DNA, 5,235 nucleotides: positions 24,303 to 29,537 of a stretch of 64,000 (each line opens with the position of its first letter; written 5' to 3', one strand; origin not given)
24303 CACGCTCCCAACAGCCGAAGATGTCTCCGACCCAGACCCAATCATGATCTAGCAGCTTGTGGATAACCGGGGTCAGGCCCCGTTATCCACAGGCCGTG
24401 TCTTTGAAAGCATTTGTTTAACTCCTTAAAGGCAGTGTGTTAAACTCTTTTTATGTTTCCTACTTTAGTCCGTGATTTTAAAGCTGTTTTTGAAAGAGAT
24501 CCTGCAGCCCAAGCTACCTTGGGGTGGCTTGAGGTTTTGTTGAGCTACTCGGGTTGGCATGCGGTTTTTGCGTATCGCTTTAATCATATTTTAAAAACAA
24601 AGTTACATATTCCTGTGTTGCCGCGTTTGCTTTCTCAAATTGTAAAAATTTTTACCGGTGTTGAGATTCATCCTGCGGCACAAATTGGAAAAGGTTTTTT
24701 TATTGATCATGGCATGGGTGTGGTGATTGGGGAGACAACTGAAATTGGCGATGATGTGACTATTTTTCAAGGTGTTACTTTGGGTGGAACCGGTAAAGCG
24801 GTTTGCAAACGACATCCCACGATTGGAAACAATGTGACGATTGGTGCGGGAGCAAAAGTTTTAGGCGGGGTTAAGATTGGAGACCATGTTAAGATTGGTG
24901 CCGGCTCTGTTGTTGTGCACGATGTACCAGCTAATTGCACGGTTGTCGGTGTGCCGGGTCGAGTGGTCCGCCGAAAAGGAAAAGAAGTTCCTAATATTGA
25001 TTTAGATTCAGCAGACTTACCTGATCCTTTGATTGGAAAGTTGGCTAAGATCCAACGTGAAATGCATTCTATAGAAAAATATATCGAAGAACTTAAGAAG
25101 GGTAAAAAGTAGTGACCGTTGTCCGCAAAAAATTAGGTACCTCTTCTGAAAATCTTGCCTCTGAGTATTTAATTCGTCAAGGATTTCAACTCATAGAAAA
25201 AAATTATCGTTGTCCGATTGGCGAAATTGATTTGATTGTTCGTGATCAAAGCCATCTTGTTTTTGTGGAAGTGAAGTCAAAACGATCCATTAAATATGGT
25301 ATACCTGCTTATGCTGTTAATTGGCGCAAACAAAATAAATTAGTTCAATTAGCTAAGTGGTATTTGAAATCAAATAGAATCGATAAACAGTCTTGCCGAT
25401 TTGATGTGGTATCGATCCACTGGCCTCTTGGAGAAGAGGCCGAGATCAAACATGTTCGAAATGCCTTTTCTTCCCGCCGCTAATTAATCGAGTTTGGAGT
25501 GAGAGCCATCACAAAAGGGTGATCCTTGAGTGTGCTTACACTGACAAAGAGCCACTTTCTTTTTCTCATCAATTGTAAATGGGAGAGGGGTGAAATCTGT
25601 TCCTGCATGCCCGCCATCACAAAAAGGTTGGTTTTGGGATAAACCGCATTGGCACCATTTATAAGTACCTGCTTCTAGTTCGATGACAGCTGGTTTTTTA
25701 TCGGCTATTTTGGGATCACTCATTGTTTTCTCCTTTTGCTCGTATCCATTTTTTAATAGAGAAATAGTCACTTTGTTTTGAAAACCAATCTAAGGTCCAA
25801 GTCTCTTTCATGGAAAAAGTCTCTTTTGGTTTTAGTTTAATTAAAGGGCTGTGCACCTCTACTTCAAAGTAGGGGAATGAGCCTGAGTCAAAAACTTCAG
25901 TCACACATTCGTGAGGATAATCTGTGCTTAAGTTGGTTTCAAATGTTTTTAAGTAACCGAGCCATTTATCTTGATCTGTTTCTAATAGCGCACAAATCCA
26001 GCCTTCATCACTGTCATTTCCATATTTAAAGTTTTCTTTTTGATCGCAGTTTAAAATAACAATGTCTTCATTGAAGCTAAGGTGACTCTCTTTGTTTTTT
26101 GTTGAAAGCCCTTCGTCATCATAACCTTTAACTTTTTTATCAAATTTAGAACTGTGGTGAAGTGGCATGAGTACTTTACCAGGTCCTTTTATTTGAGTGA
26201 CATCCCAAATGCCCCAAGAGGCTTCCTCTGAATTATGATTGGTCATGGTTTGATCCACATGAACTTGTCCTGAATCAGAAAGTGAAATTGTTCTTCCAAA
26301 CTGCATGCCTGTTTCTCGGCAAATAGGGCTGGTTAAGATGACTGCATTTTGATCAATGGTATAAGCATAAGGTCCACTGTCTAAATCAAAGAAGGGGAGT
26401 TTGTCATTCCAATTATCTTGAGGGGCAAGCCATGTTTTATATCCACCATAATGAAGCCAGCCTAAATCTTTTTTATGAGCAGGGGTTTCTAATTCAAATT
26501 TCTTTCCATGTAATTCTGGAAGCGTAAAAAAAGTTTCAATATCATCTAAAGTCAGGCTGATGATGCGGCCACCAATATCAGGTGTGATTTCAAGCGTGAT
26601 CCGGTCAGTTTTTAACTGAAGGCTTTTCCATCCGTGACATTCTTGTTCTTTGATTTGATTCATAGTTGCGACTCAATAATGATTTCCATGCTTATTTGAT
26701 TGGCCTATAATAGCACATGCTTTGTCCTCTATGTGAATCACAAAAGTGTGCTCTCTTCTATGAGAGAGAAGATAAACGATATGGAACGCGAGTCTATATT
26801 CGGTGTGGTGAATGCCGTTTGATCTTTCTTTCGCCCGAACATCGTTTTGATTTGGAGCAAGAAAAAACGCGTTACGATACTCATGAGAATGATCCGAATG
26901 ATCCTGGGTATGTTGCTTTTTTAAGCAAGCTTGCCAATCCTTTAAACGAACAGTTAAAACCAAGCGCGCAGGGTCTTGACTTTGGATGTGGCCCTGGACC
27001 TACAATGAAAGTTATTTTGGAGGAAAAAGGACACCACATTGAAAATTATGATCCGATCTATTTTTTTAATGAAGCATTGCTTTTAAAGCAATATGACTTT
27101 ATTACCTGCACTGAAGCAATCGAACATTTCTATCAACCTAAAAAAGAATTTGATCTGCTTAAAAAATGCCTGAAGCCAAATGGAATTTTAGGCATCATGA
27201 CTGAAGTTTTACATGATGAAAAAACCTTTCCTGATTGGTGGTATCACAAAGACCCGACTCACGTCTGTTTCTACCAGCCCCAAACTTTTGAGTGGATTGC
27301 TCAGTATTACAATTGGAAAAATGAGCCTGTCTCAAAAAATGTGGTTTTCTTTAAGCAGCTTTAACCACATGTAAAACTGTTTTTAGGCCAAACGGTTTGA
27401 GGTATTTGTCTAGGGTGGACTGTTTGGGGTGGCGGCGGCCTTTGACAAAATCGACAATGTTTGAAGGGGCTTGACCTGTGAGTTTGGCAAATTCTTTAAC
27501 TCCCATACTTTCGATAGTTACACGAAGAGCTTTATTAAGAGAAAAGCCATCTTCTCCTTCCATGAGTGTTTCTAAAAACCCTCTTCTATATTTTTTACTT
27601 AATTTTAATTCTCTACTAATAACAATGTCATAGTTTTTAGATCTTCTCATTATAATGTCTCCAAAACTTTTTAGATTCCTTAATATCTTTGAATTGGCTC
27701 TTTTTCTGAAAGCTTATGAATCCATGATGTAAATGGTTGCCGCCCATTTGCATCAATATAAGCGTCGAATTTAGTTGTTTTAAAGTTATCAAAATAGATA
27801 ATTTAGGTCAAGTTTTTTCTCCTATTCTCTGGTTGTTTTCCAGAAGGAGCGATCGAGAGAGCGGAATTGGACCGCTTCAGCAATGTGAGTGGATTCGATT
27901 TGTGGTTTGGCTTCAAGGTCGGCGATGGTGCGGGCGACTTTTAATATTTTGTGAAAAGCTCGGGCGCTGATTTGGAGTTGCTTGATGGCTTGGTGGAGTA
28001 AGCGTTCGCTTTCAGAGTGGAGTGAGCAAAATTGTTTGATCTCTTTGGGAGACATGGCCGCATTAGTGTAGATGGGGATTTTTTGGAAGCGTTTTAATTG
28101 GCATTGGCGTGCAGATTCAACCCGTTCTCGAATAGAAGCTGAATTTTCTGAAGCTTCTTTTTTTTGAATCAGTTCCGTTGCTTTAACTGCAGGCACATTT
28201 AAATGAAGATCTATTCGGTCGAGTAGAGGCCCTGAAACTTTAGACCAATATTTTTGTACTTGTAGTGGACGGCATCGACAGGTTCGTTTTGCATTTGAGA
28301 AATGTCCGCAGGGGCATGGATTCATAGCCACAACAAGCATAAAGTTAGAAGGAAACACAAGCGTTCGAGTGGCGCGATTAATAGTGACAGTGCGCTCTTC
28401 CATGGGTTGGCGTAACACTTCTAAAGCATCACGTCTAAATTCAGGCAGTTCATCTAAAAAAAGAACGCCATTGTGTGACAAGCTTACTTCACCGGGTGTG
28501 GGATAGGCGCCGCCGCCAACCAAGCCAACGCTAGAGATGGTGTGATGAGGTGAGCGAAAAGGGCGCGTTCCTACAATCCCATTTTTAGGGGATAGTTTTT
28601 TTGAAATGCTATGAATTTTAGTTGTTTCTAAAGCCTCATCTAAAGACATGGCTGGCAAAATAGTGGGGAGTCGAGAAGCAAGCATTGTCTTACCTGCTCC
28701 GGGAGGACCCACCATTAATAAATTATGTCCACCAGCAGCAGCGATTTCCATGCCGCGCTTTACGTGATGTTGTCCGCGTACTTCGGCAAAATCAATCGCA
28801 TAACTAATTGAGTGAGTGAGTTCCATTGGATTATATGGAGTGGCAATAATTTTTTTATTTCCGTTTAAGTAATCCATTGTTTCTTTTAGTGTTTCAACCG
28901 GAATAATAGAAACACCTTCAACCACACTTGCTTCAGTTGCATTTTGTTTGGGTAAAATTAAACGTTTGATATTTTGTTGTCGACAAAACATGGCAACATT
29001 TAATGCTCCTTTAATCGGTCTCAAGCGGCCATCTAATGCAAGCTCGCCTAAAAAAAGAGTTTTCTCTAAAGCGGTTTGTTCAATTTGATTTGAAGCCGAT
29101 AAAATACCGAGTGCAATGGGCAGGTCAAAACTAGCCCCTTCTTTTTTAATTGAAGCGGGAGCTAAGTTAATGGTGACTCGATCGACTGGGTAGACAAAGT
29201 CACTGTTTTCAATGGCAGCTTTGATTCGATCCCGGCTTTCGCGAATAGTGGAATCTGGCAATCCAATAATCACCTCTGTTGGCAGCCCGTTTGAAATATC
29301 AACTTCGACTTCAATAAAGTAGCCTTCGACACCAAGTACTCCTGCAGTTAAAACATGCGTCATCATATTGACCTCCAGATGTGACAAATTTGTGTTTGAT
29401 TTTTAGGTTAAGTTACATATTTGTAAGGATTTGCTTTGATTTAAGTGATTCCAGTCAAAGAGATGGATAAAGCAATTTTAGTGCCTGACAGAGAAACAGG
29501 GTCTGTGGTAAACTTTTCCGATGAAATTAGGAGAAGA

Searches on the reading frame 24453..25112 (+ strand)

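Call 68: search_protein_families(library=pfam, proteins=[window:24453-25112:+], max_evalue=0.00001)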
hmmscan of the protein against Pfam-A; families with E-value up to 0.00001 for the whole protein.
window:24453-25112:+ (219 aa): 1 family
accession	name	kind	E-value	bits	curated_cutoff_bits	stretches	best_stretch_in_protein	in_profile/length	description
PF00132.30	Hexapep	-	9.9e-16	57.1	27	1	121-154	1-34/36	Bacterial transferase hexapeptide (six repeats)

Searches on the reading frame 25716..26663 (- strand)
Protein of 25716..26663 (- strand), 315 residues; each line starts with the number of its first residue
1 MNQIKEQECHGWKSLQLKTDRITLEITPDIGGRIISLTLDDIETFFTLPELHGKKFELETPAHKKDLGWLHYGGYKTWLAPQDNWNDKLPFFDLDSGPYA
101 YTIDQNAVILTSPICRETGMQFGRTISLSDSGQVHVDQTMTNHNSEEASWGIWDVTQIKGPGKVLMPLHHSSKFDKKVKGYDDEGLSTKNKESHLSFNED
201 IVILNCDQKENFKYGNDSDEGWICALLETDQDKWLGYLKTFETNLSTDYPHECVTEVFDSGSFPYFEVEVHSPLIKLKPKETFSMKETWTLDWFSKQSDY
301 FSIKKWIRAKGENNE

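Call 68: search_protein_families(library=pfam, proteins=[window:25716-26663:-], max_evalue=0.00001)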
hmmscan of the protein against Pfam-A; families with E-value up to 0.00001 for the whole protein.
window:25716-26663:- (315 aa): 1 family
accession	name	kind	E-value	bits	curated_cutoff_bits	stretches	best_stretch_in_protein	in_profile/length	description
PF14315.11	DUF4380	-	4.4e-23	82.1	29.4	2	102-291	103-294/295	Domain of unknown function (DUF4380)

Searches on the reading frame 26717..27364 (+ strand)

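Call 68: search_protein_families(library=pfam, proteins=[window:26717-27364:+], max_evalue=0.00001)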
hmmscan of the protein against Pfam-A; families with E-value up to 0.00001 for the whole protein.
window:26717-27364:+ (215 aa): 2 families
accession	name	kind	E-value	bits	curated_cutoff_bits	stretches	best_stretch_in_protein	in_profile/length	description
PF13489.12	Methyltransf_23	-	1.5e-23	83.8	27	1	72-203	12-162/164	Methyltransferase domain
PF08242.18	Methyltransf_12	-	2.9e-06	28.4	30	0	112-158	49-98/98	Methyltransferase domain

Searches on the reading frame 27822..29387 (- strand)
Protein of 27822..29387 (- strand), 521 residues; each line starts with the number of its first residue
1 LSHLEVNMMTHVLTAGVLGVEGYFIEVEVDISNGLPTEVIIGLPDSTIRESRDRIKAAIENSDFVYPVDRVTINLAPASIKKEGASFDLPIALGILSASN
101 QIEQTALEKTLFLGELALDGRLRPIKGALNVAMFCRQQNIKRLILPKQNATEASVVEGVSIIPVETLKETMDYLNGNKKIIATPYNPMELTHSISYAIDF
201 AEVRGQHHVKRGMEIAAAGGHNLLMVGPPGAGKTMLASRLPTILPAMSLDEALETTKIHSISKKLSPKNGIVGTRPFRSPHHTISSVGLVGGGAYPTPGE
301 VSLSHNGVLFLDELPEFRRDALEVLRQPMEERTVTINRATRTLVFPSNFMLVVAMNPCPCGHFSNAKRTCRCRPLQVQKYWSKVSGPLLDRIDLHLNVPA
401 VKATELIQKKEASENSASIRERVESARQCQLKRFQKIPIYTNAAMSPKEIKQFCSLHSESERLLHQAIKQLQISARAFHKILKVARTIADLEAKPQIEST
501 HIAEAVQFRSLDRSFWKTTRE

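Call 32: search_protein_families(library=pfam, proteins=[window:27822-29387:-], max_evalue=0.001)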
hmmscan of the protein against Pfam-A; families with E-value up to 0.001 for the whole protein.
window:27822-29387:- (521 aa): 7 families
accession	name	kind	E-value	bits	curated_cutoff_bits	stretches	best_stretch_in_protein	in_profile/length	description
PF01078.27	Mg_chelatase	-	4.9e-94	314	20.3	1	199-405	1-206/207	Magnesium chelatase, subunit ChlI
PF13541.12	ChlI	-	5.5e-46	155.8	27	1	27-149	1-121/121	Subunit ChlI of Mg-chelatase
PF13335.12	Mg_chelatase_C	-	4.1e-33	114.3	26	1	414-509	2-94/94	Magnesium chelatase, subunit ChlI C-terminal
PF07728.20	AAA_5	-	1.9e-10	41.3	22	1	222-360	1-126/139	AAA domain (dynein-related subfamily)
PF00493.29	MCM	-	7.8e-09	35.4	23.3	1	298-369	114-184/224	MCM P-loop domain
PF05362.19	Lon_C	-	3.2e-07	30.6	21.1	1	64-171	89-199/205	Lon protease (S16) C-terminal proteolytic domain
PF05496.18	RuvB_N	-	0.00031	21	27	0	202-239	8-52/159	Holliday junction DNA helicase RuvB P-loop domain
